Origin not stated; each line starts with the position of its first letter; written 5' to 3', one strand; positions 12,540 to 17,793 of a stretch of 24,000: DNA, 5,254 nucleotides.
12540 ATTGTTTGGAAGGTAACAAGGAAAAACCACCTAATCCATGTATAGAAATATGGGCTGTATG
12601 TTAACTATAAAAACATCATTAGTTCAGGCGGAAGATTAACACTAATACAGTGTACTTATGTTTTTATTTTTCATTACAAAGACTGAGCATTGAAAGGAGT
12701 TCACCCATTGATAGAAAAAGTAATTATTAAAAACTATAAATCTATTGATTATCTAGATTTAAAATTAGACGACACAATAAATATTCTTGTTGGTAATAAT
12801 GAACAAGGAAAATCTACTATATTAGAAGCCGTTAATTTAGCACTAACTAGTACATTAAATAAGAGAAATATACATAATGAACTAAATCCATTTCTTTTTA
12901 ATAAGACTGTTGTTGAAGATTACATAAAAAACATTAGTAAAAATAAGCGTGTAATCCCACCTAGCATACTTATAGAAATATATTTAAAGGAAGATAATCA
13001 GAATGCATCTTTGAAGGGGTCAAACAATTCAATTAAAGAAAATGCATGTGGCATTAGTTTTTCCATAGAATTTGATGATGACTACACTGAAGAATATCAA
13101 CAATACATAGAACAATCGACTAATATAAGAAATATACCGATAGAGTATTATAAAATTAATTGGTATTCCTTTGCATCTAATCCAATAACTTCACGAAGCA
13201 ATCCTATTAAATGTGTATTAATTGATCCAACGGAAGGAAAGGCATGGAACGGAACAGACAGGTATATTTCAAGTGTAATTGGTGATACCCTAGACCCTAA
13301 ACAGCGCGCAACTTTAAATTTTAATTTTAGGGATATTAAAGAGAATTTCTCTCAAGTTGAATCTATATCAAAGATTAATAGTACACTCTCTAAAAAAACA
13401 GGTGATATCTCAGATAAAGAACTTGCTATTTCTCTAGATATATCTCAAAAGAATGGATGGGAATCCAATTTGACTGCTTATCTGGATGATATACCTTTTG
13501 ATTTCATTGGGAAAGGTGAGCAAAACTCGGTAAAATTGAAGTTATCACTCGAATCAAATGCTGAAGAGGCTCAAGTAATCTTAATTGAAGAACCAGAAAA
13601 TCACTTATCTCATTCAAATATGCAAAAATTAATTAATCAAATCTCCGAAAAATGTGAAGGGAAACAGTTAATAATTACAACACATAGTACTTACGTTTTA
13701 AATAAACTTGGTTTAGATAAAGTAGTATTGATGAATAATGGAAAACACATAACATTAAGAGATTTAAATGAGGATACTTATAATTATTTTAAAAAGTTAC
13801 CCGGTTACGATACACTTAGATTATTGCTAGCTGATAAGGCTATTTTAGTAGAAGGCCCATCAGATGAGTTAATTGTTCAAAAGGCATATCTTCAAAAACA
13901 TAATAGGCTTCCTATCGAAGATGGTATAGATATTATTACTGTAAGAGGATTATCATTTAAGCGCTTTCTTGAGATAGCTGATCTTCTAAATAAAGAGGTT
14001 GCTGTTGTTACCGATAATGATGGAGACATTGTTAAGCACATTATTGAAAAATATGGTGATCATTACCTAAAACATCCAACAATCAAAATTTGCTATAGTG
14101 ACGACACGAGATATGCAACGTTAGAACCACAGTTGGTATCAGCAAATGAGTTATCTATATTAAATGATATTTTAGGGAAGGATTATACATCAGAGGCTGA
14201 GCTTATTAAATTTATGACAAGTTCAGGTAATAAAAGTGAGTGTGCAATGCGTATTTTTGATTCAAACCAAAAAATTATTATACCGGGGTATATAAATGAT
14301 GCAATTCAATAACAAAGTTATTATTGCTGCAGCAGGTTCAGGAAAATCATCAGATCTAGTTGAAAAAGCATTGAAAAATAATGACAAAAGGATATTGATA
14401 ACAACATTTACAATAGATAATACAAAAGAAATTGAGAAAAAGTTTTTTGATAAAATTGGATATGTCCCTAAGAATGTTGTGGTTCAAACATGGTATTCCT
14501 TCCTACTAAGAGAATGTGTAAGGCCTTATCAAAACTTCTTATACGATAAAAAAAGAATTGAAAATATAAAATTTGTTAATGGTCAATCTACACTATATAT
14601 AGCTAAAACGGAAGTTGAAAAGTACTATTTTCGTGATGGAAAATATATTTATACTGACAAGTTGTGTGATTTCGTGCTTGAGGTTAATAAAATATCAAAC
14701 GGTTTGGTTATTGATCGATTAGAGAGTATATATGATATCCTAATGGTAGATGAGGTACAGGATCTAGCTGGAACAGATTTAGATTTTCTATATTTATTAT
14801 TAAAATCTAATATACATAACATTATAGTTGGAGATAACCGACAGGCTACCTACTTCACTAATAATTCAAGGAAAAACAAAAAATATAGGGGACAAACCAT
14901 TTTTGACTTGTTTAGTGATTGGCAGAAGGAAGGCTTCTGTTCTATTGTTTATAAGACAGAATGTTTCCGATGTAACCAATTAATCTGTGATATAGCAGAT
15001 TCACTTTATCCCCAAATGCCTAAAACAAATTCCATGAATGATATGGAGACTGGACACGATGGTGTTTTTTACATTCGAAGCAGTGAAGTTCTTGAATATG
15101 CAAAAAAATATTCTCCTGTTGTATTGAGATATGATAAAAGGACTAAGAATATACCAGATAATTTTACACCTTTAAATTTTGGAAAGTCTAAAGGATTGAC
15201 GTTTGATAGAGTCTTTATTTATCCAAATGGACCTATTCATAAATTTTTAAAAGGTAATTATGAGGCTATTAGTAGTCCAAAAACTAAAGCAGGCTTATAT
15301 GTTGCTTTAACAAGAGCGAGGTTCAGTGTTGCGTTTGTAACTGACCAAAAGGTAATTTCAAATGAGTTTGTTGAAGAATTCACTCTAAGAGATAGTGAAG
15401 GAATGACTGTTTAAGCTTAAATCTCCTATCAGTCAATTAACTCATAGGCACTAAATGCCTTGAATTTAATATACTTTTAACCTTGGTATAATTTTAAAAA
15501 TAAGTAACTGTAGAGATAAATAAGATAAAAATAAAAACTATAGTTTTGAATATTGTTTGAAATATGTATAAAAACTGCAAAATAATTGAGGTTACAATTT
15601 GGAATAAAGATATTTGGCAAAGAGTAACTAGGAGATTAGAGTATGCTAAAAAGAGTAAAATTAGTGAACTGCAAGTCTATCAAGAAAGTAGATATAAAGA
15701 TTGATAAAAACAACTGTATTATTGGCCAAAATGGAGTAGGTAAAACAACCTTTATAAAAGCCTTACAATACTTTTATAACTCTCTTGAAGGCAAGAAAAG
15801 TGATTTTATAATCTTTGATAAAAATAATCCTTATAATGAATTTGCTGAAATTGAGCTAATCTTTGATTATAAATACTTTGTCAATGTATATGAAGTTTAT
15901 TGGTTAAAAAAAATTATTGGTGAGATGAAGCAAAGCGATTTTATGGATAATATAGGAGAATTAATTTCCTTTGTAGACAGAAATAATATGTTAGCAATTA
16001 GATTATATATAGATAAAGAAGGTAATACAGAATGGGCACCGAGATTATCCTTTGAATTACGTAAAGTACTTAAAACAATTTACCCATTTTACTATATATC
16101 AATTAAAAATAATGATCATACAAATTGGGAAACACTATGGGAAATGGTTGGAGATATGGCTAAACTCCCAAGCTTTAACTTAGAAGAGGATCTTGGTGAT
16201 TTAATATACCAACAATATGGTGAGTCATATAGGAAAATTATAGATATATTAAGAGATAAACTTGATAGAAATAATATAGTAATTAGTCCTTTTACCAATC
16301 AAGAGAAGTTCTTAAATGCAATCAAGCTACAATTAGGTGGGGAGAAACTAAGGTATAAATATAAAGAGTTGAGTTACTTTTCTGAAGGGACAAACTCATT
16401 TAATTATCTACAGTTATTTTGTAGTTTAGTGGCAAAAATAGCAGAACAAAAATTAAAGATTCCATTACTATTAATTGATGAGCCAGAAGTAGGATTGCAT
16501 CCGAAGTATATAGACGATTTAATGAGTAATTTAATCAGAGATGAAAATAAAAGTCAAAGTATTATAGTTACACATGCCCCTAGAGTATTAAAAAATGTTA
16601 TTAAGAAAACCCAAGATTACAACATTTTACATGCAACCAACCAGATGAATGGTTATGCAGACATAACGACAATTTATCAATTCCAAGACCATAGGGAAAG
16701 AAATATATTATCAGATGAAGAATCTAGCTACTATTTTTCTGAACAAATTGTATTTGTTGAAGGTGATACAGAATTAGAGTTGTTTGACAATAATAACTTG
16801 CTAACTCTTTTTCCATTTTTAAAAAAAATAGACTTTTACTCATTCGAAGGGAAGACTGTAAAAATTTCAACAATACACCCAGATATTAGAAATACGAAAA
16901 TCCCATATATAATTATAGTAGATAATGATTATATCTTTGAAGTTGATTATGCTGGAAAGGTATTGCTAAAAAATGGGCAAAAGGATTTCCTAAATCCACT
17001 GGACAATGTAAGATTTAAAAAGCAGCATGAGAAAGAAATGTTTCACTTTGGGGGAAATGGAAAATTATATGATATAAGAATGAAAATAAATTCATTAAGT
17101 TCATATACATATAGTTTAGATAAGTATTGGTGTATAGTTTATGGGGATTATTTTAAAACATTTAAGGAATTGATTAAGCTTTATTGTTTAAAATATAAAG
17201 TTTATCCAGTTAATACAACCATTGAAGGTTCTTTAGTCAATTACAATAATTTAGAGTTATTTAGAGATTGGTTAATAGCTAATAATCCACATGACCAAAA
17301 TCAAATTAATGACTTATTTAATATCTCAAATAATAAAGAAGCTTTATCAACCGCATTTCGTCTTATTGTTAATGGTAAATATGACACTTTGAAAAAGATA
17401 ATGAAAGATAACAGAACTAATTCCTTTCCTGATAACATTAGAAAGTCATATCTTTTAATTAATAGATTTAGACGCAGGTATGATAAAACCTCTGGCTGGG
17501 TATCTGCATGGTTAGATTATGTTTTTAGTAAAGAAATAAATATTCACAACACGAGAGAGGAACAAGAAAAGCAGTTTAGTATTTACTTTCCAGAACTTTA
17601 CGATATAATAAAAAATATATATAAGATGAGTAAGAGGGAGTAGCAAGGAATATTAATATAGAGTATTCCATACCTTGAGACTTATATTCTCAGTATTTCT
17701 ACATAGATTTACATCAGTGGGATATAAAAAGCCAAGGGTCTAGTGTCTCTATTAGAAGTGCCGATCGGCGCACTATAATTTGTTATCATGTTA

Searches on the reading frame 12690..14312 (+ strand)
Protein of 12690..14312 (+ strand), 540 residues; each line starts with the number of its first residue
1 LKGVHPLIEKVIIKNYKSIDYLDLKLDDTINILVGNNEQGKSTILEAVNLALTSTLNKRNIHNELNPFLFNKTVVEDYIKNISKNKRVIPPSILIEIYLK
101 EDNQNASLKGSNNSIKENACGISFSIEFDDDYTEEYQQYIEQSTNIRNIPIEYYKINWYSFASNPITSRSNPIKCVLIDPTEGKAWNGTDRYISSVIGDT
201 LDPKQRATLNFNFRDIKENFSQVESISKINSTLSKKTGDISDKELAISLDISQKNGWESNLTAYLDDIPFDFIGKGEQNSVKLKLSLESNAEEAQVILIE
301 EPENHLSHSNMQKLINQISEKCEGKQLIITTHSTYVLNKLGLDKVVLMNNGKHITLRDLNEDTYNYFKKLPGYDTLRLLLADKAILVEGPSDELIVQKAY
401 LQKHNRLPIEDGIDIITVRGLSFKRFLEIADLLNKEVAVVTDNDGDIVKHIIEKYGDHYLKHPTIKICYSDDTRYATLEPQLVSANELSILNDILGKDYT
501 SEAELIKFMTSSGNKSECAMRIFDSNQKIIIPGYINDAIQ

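Call 8: search_protein_families(library=pfam, proteins=[window:12690-14312:+], max_evalue=0.01)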
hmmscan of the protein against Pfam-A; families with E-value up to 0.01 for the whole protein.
window:12690-14312:+ (540 aa): 7 families
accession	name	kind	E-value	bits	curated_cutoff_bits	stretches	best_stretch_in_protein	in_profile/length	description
PF13175.12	AAA_15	-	6.7e-15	56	32.1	1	8-336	3-373/374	AAA ATPase domain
PF20469.4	OLD-like_TOPRIM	-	1.4e-14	54.8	23.2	1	379-444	1-67/67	Overcoming lysogenization defect protein-like, TOPRIM domain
PF13304.12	AAA_21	-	2.3e-13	51.4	27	1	30-338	1-304/304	AAA domain, putative AbiEii toxin, Type IV TA system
PF02463.25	SMC_N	-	3.5e-09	36.9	40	1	8-346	2-209/220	RecF/RecN/SMC N terminal domain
PF13476.12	AAA_23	-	1.3e-08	36.2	27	1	10-149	1-130/201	AAA domain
PF11398.14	DUF2813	-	1.4e-05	25.1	21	1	8-57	3-51/372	Protein of unknown function (DUF2813)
PF13555.12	AAA_29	-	0.00042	20.5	27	1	16-56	9-50/61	P-loop containing region of AAA domain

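Call 9: search_protein_families(library=padloc, proteins=[window:12690-14312:+], max_evalue=0.001)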
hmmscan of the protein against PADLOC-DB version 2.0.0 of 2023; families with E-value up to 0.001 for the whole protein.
window:12690-14312:+ (540 aa): 123 families (the best 25 are shown)
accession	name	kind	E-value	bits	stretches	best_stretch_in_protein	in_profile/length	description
PDLC00102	GajA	-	3.7e-210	696.9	1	8-540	3-530/532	AAA ATPase domain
PDLC00098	GajA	-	1.5e-193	642.4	1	7-540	2-532/534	AAA ATPase domain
PDLC00078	GajA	-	1.4e-43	147.5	1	8-539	3-576/580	AAA ATPase domain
PDLC00069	GajA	-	4.2e-28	96.2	2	287-446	328-505/687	AAA ATPase domain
PDLC00071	GajA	-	2e-26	90.9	2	201-454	173-446/588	AAA ATPase domain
PDLC00099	GajA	-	2.6e-26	90.8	2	285-452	290-466/626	AAA ATPase domain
PDLC00067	GajA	-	4.4e-26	89.5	2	289-508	300-528/604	AAA ATPase domain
PDLC00096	GajA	-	2.1e-25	87.5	2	286-458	280-467/630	AAA ATPase domain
PDLC00091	GajA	-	2.4e-24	84.1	2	284-452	287-475/627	AAA ATPase domain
PDLC00080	GajA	-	2.7e-24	83.9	2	225-449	217-457/622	AAA ATPase domain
PDLC04168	GajA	-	3.8e-24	83.3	2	219-455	203-442/570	-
PDLC00081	GajA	-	3.8e-24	83.3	1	8-445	3-435/574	AAA ATPase domain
PDLC00092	GajA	-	1.4e-23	81.3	2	287-444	305-470/604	AAA ATPase domain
PDLC00077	GajA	-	2.9e-23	80.3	2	289-498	329-561/616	AAA ATPase domain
PDLC00083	GajA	-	2e-22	77.3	2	286-444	286-473/639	AAA ATPase domain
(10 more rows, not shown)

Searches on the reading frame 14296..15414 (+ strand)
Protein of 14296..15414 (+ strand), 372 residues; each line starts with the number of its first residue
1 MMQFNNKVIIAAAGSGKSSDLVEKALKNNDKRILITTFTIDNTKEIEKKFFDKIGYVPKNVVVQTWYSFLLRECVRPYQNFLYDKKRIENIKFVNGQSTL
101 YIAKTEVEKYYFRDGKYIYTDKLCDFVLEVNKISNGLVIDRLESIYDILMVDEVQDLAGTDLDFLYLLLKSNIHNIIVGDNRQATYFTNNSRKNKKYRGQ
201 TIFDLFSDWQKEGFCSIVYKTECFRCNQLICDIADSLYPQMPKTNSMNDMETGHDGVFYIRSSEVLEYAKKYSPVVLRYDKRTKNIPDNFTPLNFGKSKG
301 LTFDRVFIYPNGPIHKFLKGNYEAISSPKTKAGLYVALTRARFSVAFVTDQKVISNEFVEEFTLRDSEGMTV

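Call 8: search_protein_families(library=pfam, proteins=[window:14296-15414:+], max_evalue=0.01)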
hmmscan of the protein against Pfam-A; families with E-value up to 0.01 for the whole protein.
window:14296-15414:+ (372 aa): 3 families
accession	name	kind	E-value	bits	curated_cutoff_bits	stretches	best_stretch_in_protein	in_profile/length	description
PF00580.27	UvrD-helicase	-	2.6e-11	44.2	23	2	135-186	202-253/271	UvrD/REP helicase N-terminal domain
PF01443.25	Viral_helicase1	-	1.7e-08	35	21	1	146-349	60-228/228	Viral superfamily 1 RNA helicase core domain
PF13245.12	AAA_19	-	3.1e-06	27.9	25.1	1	6-187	13-132/134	AAA domain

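Call 9: search_protein_families(library=padloc, proteins=[window:14296-15414:+], max_evalue=0.001)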
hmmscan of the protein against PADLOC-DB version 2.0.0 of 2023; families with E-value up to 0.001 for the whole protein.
window:14296-15414:+ (372 aa): 26 families (the best 25 are shown)
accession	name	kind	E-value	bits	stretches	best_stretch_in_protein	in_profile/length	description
PDLC00148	GajB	-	3.1e-127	422.6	1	5-358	2-362/369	UrvD helicase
PDLC00140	GajB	-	1.5e-116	387.6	1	5-352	2-349/365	UrvD helicase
PDLC00120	GajB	-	2.3e-29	100.8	1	7-263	3-260/458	UrvD helicase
PDLC00122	GajB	-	2.3e-22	77.6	1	5-262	17-268/502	UrvD helicase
PDLC00118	GajB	-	2.2e-17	61.2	1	4-267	5-266/515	UrvD helicase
PDLC00132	GajB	-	5.2e-14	49.8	2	142-244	211-305/625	UrvD helicase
PDLC00117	GajB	-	1.2e-13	48.4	2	5-102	28-130/604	UrvD helicase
PDLC00123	GajB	-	2.7e-13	47.4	1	5-249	17-270/540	UrvD helicase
PDLC03802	RTasHel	-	3.9e-12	43.8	1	138-191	185-238/675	DRT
PDLC00130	GajB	-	5.2e-11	39.5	1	137-267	197-319/589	UrvD helicase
PDLC04173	GajB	-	7.4e-11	39.7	1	3-74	8-79/471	-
PDLC00104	GajB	-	7.1e-10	36.2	1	293-352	507-566/574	UrvD helicase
PDLC00136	GajB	-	9.7e-10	35.9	1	126-282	188-333/570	UrvD helicase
PDLC00119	GajB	-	7.8e-09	33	1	30-122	49-136/565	UrvD helicase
PDLC00112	GajB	-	1.8e-07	28.2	1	146-238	212-295/581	UrvD helicase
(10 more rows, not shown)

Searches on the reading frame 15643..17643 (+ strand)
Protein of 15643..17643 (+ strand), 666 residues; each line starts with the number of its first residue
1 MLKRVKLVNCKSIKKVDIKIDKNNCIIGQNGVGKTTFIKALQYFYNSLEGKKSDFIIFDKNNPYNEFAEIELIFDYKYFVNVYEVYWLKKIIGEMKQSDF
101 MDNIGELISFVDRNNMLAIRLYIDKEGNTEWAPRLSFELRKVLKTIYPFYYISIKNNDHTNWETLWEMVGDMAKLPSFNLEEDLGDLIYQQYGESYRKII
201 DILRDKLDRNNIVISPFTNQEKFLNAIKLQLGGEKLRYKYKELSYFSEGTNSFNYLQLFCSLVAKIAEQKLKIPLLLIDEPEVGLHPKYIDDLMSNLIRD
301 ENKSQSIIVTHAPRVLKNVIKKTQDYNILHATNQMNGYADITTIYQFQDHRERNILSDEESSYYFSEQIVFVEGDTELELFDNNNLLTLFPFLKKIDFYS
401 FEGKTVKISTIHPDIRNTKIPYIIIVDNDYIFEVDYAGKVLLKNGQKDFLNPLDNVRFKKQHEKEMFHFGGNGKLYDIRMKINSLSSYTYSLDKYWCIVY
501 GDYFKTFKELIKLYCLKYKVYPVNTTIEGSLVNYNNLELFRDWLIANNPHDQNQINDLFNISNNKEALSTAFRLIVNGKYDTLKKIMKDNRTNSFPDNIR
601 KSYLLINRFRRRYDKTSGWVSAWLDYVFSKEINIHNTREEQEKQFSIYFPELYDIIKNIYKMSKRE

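Call 8: search_protein_families(library=pfam, proteins=[window:15643-17643:+], max_evalue=0.01)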
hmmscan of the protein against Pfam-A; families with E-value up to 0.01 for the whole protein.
window:15643-17643:+ (666 aa): 11 families
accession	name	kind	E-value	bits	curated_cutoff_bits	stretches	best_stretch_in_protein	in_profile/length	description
PF13304.12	AAA_21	-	3.8e-16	60.5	27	2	225-316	221-303/304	AAA domain, putative AbiEii toxin, Type IV TA system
PF02463.25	SMC_N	-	3.7e-14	53.1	40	1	1-321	1-206/220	RecF/RecN/SMC N terminal domain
PF13175.12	AAA_15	-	3.4e-13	50.4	32.1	2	1-149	1-171/374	AAA ATPase domain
PF11398.14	DUF2813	-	3.8e-06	27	21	1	2-76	3-80/372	Protein of unknown function (DUF2813)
PF13555.12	AAA_29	-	5.8e-06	26.4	27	1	2-43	1-44/61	P-loop containing region of AAA domain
PF20469.4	OLD-like_TOPRIM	-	0.00021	22.2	23.2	1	365-429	2-67/67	Overcoming lysogenization defect protein-like, TOPRIM domain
PF13401.12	AAA_22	-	0.00042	21.1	27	0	25-61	9-42/130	AAA domain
PF13476.12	AAA_23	-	0.00064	20.8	27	1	4-57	1-65/201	AAA domain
PF00005.33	ABC_tran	-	0.0015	19.5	25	1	17-51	7-41/137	ABC transporter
PF01935.23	DUF87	-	0.0026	18.4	23.2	0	20-73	16-69/220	Helicase HerA, central domain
PF13479.12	AAA_24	-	0.0079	16.5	27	0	24-85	5-57/195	AAA domain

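Call 9: search_protein_families(library=padloc, proteins=[window:15643-17643:+], max_evalue=0.001)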
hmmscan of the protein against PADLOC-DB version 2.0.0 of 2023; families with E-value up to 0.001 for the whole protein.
window:15643-17643:+ (666 aa): 101 families (the best 25 are shown)
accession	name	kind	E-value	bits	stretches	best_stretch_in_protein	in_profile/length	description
PDLC02915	ATPase-Toprim_I-B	-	2.1e-182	606.2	1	2-662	3-622/623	-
PDLC02358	Old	-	7.3e-26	89.1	2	267-453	279-471/578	Old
PDLC02335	AbiLi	-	4.6e-21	73.2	1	1-354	49-271/326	AbiLi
PDLC02980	AriA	-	4.5e-18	64.2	1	24-316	2-303/304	-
PDLC04178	HEC-01A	-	5.7e-18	63.1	2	2-50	9-57/399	-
PDLC00070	GajA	-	1.7e-17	61.3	2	219-430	241-450/596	AAA ATPase domain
PDLC00067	GajA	-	5.1e-17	59.6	2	2-57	5-62/604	AAA ATPase domain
PDLC04135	mad3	-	2.5e-16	58.2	2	1-44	1-45/374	mads_3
PDLC04175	HEC-01A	-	1e-15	55.7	2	2-51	6-55/363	-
PDLC00090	GajA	-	2.3e-15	54.4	2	219-377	250-426/659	AAA ATPase domain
PDLC04541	PDC-M25A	-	4.1e-15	53.8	2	1-55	1-55/380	-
PDLC02979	AriA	-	5e-15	54.2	2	1-156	1-174/373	-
PDLC04168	GajA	-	3.8e-14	50.3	1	273-381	277-379/570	-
PDLC04182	HEC-01A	-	1.4e-13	48.6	1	244-345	284-376/406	-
PDLC00094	GajA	-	3e-13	47.1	2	247-383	272-409/569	AAA ATPase domain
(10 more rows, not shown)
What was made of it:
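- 11965..18881 (+): Cargo of the second element: ORF186, Gabija GajA and GajB, and a type I-B retron (ATPase-Toprim and RT). Calls 8, 9.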
